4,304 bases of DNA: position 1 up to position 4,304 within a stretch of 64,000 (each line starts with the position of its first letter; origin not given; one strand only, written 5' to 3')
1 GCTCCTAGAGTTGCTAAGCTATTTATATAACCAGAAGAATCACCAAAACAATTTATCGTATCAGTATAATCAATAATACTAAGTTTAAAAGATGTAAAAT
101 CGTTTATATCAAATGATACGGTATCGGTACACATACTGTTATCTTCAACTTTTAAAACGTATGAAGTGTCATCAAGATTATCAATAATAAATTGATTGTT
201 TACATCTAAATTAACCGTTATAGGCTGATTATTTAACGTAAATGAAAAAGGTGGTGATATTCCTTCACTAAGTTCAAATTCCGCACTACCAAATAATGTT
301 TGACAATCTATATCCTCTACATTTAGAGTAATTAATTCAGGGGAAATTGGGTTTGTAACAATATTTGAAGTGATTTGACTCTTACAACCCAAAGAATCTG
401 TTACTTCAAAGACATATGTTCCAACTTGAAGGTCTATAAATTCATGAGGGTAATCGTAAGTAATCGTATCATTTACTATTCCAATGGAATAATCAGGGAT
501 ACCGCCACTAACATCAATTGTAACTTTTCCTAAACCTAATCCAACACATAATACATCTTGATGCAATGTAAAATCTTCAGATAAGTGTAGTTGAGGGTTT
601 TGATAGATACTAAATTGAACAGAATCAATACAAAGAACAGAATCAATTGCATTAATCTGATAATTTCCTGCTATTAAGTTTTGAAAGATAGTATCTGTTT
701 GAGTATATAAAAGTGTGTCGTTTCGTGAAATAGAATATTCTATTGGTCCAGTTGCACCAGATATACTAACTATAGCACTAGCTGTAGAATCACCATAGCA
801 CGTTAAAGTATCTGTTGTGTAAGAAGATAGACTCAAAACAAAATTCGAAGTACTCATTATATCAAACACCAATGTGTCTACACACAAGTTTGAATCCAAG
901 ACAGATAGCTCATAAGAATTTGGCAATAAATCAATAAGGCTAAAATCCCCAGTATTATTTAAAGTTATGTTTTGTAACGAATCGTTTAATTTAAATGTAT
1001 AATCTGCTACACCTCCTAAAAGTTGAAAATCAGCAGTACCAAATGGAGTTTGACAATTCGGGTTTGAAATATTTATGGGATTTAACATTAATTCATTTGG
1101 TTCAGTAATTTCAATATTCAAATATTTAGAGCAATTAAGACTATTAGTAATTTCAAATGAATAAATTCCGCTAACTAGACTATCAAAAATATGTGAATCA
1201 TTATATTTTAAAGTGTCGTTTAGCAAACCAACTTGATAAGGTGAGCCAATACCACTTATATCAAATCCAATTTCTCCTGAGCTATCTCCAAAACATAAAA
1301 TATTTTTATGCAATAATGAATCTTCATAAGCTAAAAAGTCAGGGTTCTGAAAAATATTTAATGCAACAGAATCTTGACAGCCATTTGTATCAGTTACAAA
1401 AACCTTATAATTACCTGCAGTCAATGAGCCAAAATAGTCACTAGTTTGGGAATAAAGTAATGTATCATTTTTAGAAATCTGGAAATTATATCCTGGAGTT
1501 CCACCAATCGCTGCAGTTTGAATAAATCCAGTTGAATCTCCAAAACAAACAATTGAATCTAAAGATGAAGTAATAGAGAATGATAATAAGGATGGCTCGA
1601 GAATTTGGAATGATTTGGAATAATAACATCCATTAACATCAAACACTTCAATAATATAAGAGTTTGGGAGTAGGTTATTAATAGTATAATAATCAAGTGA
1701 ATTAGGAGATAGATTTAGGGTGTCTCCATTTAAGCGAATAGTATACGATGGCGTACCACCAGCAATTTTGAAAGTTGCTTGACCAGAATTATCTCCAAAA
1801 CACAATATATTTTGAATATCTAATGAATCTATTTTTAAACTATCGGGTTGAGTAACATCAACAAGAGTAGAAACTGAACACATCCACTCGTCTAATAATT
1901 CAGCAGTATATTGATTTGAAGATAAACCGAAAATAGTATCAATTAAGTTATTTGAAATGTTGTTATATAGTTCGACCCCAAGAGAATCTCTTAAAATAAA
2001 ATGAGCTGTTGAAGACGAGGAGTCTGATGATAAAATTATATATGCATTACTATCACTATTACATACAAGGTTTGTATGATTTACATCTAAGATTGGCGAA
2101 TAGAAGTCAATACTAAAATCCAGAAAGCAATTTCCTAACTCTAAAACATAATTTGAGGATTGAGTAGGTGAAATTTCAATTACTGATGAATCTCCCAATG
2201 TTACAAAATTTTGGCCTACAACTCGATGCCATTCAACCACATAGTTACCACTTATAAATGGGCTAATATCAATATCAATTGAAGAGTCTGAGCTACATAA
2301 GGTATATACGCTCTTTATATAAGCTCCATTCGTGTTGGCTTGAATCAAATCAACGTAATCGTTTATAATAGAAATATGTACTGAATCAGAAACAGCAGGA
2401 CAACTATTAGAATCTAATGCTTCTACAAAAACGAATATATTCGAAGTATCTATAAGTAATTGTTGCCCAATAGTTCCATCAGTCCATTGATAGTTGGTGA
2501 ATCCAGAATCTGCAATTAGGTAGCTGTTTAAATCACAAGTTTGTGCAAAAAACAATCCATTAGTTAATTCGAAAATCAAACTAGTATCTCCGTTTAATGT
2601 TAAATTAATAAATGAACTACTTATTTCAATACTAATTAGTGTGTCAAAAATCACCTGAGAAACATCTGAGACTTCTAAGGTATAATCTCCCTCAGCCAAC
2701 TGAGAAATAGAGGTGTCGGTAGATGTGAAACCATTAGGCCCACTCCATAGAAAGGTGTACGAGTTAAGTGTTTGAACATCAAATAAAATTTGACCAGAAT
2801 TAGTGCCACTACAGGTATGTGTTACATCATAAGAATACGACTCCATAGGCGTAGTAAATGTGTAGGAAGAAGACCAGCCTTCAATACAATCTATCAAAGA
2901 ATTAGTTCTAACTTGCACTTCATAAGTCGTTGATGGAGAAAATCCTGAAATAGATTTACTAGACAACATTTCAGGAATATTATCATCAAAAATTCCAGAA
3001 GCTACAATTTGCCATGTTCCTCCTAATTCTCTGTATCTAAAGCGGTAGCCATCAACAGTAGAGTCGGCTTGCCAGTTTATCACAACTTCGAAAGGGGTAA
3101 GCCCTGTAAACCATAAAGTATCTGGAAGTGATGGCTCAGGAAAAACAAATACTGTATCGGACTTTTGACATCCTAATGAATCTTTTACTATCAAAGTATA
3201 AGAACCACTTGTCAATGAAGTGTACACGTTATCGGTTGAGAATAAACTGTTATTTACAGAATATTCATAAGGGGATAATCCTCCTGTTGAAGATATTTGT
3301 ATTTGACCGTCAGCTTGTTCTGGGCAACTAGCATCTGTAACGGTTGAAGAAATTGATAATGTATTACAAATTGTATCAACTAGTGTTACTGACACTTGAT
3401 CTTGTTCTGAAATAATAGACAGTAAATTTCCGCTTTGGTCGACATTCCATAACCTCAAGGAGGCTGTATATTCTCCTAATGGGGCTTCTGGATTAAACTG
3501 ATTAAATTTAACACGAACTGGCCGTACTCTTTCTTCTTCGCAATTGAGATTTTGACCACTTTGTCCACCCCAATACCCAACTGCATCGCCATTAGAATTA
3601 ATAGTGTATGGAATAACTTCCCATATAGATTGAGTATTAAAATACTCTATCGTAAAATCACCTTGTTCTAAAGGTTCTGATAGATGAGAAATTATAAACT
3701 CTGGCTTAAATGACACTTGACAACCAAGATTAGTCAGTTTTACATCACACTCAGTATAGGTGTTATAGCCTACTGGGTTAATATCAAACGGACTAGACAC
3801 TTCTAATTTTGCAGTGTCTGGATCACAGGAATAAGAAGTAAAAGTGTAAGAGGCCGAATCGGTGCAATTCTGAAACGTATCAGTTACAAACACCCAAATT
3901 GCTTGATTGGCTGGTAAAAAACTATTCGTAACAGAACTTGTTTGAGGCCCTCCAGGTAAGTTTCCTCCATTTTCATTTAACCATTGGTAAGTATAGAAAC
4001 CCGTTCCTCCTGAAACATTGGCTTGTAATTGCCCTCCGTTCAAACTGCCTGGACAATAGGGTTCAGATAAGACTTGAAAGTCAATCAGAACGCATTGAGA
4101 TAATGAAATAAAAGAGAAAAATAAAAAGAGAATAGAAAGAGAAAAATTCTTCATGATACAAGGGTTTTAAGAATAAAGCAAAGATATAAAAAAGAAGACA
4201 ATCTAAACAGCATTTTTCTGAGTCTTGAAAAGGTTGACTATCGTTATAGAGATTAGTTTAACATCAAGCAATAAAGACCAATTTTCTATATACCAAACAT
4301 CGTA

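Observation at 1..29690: T9SS core genes, a Wbp-pathway/Wzx-Wzy glycan locus and a giant SprB-repeat adhesin sit in one unbroken same-strand array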

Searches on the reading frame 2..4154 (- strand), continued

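Call 18: find_encoding_contigs(protein=P0125, flank=10000, max_places=3)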
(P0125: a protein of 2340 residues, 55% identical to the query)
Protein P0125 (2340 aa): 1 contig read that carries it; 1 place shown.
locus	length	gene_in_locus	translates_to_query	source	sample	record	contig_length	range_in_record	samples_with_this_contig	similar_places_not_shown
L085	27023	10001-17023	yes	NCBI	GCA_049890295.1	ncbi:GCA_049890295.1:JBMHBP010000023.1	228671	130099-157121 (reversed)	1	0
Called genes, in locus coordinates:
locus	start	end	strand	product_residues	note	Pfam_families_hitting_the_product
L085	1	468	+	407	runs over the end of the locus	PF04932:Wzy_C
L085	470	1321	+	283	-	-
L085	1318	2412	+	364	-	PF13439:Glyco_transf_4, PF13579:Glyco_trans_4_4 (weak), PF00534:Glycos_transf_1, PF13692:Glyco_trans_1_4, PF13524:Glyco_trans_1_2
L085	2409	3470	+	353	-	PF02350:Epimerase_2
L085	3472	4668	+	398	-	PF13439:Glyco_transf_4, PF13579:Glyco_trans_4_4 (weak), PF00534:Glycos_transf_1, PF13692:Glyco_trans_1_4, PF13524:Glyco_trans_1_2 (weak)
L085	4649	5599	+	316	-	PF00953:Glycos_transf_4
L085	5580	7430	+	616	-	PF13727:CoA_binding_3, PF01073:3Beta_HSD (weak), PF01370:Epimerase, PF02719:Polysacc_synt_2, PF04321:RmlD_sub_bind, PF08659:KR (weak), PF16363:GDP_Man_Dehyd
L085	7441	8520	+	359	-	PF09314:DUF1972, PF13439:Glyco_transf_4 (weak)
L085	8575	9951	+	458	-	PF13727:CoA_binding_3, PF02397:Bac_transf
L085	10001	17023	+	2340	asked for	PF13573:SprB (weak), PF16656:Pur_ac_phosph_N (faint), PF09430:EMC7_beta-sandw (faint), PF13573:SprB, PF18962:Por_Secre_tail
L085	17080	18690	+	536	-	PF00515:TPR_1 (faint), PF13424:TPR_12 (faint), PF13174:TPR_6 (faint), PF07719:TPR_2 (faint), PF13432:TPR_16 (faint), PF14559:TPR_19 (faint), PF13431:TPR_17 (faint)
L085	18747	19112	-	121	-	-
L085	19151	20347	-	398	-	-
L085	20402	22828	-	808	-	PF01588:tRNA_bind, PF03483:B3_4, PF03484:B5, PF17759:tRNA_synthFbeta, PF03147:FDX-ACB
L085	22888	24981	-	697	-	PF17191:RecG_wedge, PF01336:tRNA_anti-codon, PF00270:DEAD, PF04851:ResIII, PF00271:Helicase_C, PF19833:RecG_dom3_C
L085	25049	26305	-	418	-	PF00364:Biotin_lipoyl, PF02817:E3_binding, PF00198:2-oxoacid_dh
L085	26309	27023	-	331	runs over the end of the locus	PF00676:E1_dh, PF02775:TPP_enzyme_C (weak)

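Call 20: find_encoding_contigs(protein=P0146, flank=10000, max_places=2)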
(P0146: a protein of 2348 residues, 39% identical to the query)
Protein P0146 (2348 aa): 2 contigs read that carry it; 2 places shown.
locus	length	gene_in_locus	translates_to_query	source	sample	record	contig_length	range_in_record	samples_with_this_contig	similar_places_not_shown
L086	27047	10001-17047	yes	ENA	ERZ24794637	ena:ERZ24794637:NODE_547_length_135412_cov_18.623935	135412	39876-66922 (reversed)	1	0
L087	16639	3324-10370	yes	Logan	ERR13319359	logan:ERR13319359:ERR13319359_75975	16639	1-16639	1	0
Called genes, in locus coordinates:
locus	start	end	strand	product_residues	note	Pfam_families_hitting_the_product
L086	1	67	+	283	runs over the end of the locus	-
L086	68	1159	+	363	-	PF13439:Glyco_transf_4, PF13579:Glyco_trans_4_4 (faint), PF00534:Glycos_transf_1, PF13692:Glyco_trans_1_4, PF13524:Glyco_trans_1_2 (weak)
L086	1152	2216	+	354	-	PF02350:Epimerase_2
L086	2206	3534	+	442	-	PF03721:UDPG_MGDP_dh_N, PF00984:UDPG_MGDP_dh, PF03720:UDPG_MGDP_dh_C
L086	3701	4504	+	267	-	PF00535:Glycos_transf_2, PF10111:Glyco_tranf_2_2, PF13641:Glyco_tranf_2_3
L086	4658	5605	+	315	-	PF00953:Glycos_transf_4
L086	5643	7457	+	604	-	PF13727:CoA_binding_3, PF01073:3Beta_HSD (weak), PF01370:Epimerase, PF02719:Polysacc_synt_2, PF04321:RmlD_sub_bind, PF08659:KR (weak), PF16363:GDP_Man_Dehyd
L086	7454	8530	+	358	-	PF09314:DUF1972, PF13439:Glyco_transf_4 (weak)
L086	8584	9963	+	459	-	PF13727:CoA_binding_3, PF02397:Bac_transf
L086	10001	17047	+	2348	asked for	PF07495:Y_Y_Y (faint), PF06832:BiPBP_C (faint), PF13573:SprB, PF18962:Por_Secre_tail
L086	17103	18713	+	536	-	PF00515:TPR_1 (faint), PF13424:TPR_12 (faint)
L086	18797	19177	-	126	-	-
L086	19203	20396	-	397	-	-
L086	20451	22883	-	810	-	PF01588:tRNA_bind, PF03483:B3_4, PF03484:B5, PF17759:tRNA_synthFbeta, PF03147:FDX-ACB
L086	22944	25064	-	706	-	PF17191:RecG_wedge, PF01336:tRNA_anti-codon (weak), PF00270:DEAD, PF04851:ResIII, PF00271:Helicase_C, PF19833:RecG_dom3_C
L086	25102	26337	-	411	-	PF00364:Biotin_lipoyl, PF02817:E3_binding, PF00198:2-oxoacid_dh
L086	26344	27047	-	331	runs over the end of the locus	PF00676:E1_dh, PF02775:TPP_enzyme_C (weak)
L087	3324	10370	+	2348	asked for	PF07495:Y_Y_Y (faint), PF06832:BiPBP_C (faint), PF13573:SprB, PF18962:Por_Secre_tail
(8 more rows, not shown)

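Call 39: search_protein_families(library=pfam, proteins=[L084:16400-17011:+, L084:17071-18678:+], max_evalue=1)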
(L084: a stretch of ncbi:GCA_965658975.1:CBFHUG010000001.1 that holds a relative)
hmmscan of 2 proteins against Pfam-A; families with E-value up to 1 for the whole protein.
L084:16400-17011:+ (203 aa): 4 families
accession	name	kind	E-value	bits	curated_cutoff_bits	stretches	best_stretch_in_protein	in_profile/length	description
PF18962.6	Por_Secre_tail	-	3.3e-12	47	27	1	133-200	1-73/75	Secretion system C-terminal sorting domain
PF13573.12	SprB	-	0.019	15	28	1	63-78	20-35/37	SprB repeat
PF16967.11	TcfC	-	0.056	13.5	29.4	0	174-189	35-50/68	E-set like domain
PF13895.12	Ig_2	-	0.15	12.7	27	1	67-104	25-65/79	Immunoglobulin domain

L084:17071-18678:+ (535 aa): 16 families
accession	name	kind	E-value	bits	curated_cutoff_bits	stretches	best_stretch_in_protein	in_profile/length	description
PF00515.34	TPR_1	-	6.6e-11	42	27.8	2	288-313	4-29/34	Tetratricopeptide repeat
PF07719.23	TPR_2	-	1.4e-07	31.6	27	1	287-315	3-31/34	Tetratricopeptide repeat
PF13424.12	TPR_12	-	4.4e-07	30.4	30.1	0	181-202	47-68/77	Tetratricopeptide repeat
PF14559.12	TPR_19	-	4.6e-07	30.5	25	1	165-206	11-52/68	Tetratricopeptide repeat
PF13181.12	TPR_8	-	1.8e-05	25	25.7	0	366-394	4-32/34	Tetratricopeptide repeat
PF13431.12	TPR_17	-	2.9e-05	24.5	24.4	1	168-199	2-33/34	Tetratricopeptide repeat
PF13174.12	TPR_6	-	3e-05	24.8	26.3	0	364-388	1-25/33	Tetratricopeptide repeat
PF25060.1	ARM_TT21_2nd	-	0.00026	21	27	0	124-182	201-259/270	Tetratricopeptide repeat protein 21 second ARM domain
PF13432.12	TPR_16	-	0.0044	17.9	32.7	0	289-315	1-27/65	Tetratricopeptide repeat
PF22736.1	NNH5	-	0.01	16.2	27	1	345-433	24-113/134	NACHT N-terminal Helical domain 5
PF13521.12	AAA_28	-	0.02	15.5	27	1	359-439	77-155/164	AAA domain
PF13176.12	TPR_7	-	0.027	15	27.9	0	181-206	1-27/36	Tetratricopeptide repeat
PF13428.12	TPR_14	-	0.032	15.3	23.5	0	288-317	4-33/44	Tetratricopeptide repeat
PF06287.16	DUF1039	-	0.08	13.7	25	1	368-393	32-57/65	Protein of unknown function (DUF1039)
PF25707.1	UL78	-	0.086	12.4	50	1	123-240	231-352/361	Herpesvirus UL78 G protein-coupled receptor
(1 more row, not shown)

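Call 47: find_encoding_contigs(protein=P0134, flank=10000, max_places=2)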
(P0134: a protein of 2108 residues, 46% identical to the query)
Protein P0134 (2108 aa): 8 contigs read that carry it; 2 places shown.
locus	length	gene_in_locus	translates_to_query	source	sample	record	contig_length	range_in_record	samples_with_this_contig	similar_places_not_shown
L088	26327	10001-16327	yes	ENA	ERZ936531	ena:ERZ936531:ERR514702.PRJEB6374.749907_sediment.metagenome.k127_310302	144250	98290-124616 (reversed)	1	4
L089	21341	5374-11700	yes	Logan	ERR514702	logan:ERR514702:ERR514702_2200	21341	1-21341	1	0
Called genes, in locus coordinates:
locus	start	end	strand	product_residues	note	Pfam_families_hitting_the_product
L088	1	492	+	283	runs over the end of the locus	PF02706:Wzz (weak)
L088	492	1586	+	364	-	PF13439:Glyco_transf_4, PF13579:Glyco_trans_4_4 (weak), PF00534:Glycos_transf_1, PF13692:Glyco_trans_1_4, PF13524:Glyco_trans_1_2 (weak)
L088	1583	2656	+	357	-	PF02350:Epimerase_2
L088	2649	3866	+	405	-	PF13439:Glyco_transf_4, PF00534:Glycos_transf_1, PF13692:Glyco_trans_1_4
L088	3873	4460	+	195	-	PF02397:Bac_transf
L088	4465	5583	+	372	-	PF01041:DegT_DnrJ_EryC1, PF01212:Beta_elim_lyase (faint)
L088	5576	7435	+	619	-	PF13727:CoA_binding_3, PF01073:3Beta_HSD, PF01370:Epimerase, PF02719:Polysacc_synt_2, PF04321:RmlD_sub_bind, PF08659:KR (weak), PF16363:GDP_Man_Dehyd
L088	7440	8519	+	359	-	PF09314:DUF1972, PF13439:Glyco_transf_4 (weak), PF00534:Glycos_transf_1, PF13692:Glyco_trans_1_4 (weak)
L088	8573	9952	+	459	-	PF13727:CoA_binding_3, PF02397:Bac_transf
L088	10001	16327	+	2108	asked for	PF07495:Y_Y_Y (faint), PF13573:SprB, PF18962:Por_Secre_tail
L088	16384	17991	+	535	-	PF00515:TPR_1 (faint), PF07719:TPR_2 (faint), PF13424:TPR_12 (faint), PF13432:TPR_16 (faint)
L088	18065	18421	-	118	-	-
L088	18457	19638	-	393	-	-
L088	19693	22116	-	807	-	PF01588:tRNA_bind, PF03483:B3_4, PF03484:B5, PF17759:tRNA_synthFbeta, PF03147:FDX-ACB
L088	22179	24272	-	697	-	PF17191:RecG_wedge, PF01336:tRNA_anti-codon, PF00176:SNF2-rel_dom (weak), PF00270:DEAD, PF04851:ResIII, PF00271:Helicase_C, PF19833:RecG_dom3_C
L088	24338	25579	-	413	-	PF00364:Biotin_lipoyl, PF02817:E3_binding, PF00198:2-oxoacid_dh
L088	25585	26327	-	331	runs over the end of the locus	PF00676:E1_dh, PF02775:TPP_enzyme_C (weak), PF13292:DXP_synthase_N (faint)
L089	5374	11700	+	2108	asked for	PF07495:Y_Y_Y (faint), PF13573:SprB, PF18962:Por_Secre_tail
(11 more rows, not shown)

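Call 48: find_encoding_contigs(protein=P0142, flank=10000, max_places=2)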
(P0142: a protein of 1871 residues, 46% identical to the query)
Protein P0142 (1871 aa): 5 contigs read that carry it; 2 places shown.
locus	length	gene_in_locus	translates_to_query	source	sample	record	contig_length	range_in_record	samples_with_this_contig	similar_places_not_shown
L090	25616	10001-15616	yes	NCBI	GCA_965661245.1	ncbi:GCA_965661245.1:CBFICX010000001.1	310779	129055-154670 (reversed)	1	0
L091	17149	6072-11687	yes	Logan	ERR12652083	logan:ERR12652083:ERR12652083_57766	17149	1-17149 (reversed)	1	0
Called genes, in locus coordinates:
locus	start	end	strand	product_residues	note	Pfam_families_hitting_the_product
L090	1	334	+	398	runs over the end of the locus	PF04932:Wzy_C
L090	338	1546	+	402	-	PF04932:Wzy_C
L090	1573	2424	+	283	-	PF02706:Wzz (weak)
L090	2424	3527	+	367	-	PF00534:Glycos_transf_1, PF13692:Glyco_trans_1_4, PF26337:Gtf3_C (faint)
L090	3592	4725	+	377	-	PF13439:Glyco_transf_4, PF00534:Glycos_transf_1, PF13692:Glyco_trans_1_4, PF13524:Glyco_trans_1_2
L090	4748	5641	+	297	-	PF00953:Glycos_transf_4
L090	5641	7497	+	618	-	PF13727:CoA_binding_3, PF01073:3Beta_HSD, PF01370:Epimerase, PF02719:Polysacc_synt_2, PF04321:RmlD_sub_bind, PF16363:GDP_Man_Dehyd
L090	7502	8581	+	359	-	PF09314:DUF1972, PF13439:Glyco_transf_4 (weak), PF00534:Glycos_transf_1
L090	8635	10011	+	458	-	PF13727:CoA_binding_3, PF02397:Bac_transf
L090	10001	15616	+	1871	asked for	PF13573:SprB (weak), PF18962:Por_Secre_tail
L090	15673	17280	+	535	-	PF00515:TPR_1 (faint), PF07719:TPR_2 (faint), PF13424:TPR_12 (faint)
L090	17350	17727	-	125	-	-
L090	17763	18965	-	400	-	-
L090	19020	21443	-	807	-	PF01588:tRNA_bind, PF03483:B3_4, PF03484:B5, PF17759:tRNA_synthFbeta, PF03147:FDX-ACB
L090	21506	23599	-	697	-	PF17191:RecG_wedge, PF01336:tRNA_anti-codon, PF00176:SNF2-rel_dom (weak), PF00270:DEAD, PF04851:ResIII, PF00271:Helicase_C, PF19833:RecG_dom3_C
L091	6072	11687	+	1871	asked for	PF13573:SprB (weak), PF18962:Por_Secre_tail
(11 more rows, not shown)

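Call 51: search_protein_families(library=ncbifam, proteins=[L084:16400-17011:+], max_evalue=0.00001)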
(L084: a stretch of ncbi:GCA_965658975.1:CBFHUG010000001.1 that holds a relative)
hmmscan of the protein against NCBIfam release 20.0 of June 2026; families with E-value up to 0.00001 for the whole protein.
L084:16400-17011:+ (203 aa): 2 families
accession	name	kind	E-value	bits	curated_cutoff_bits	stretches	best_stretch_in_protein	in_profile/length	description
TIGR04183.1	Por_Secre_tail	domain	1.7e-11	44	23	1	133-203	1-72/72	T9SS type A sorting domain-containing protein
NF038113.1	T9SSA_dep_M36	equivalog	4.5e-07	28.4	885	1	122-202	785-868/869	T9SS-dependent M36 family metallopeptidase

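Call 55: find_encoding_contigs(protein=P0149, flank=10000, max_places=1)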
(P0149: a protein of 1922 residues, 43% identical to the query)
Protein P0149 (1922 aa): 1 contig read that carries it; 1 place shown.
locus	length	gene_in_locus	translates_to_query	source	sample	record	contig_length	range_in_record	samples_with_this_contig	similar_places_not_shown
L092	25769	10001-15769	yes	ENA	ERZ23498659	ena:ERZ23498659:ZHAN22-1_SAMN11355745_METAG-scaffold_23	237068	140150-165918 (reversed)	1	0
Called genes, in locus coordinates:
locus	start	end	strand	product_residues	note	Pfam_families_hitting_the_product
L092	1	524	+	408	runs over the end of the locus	PF04932:Wzy_C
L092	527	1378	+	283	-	-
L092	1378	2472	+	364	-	PF13439:Glyco_transf_4, PF13579:Glyco_trans_4_4 (weak), PF00534:Glycos_transf_1, PF13692:Glyco_trans_1_4, PF13524:Glyco_trans_1_2 (weak)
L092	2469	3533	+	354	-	PF02350:Epimerase_2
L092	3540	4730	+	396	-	PF13439:Glyco_transf_4, PF13579:Glyco_trans_4_4 (weak), PF00534:Glycos_transf_1, PF13692:Glyco_trans_1_4, PF13524:Glyco_trans_1_2 (weak)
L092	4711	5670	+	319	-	PF00953:Glycos_transf_4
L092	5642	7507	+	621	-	PF13727:CoA_binding_3, PF01073:3Beta_HSD (faint), PF01370:Epimerase, PF02719:Polysacc_synt_2, PF04321:RmlD_sub_bind, PF08659:KR (weak), PF16363:GDP_Man_Dehyd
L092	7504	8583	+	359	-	PF09314:DUF1972, PF13439:Glyco_transf_4, PF00534:Glycos_transf_1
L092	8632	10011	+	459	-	PF13727:CoA_binding_3, PF02397:Bac_transf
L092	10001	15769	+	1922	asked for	PF13573:SprB, PF18962:Por_Secre_tail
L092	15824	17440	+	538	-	PF13432:TPR_16 (faint), PF00515:TPR_1 (faint), PF07719:TPR_2 (faint), PF13174:TPR_6 (faint), PF13424:TPR_12 (faint)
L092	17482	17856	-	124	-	-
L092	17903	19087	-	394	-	-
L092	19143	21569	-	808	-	PF01588:tRNA_bind, PF03483:B3_4, PF03484:B5, PF17759:tRNA_synthFbeta, PF03147:FDX-ACB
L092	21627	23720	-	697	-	PF17191:RecG_wedge, PF01336:tRNA_anti-codon, PF00270:DEAD, PF04851:ResIII, PF00271:Helicase_C, PF19833:RecG_dom3_C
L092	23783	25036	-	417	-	PF00364:Biotin_lipoyl, PF02817:E3_binding, PF00198:2-oxoacid_dh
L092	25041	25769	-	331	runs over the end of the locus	PF00676:E1_dh, PF02775:TPP_enzyme_C (weak), PF13292:DXP_synthase_N (weak)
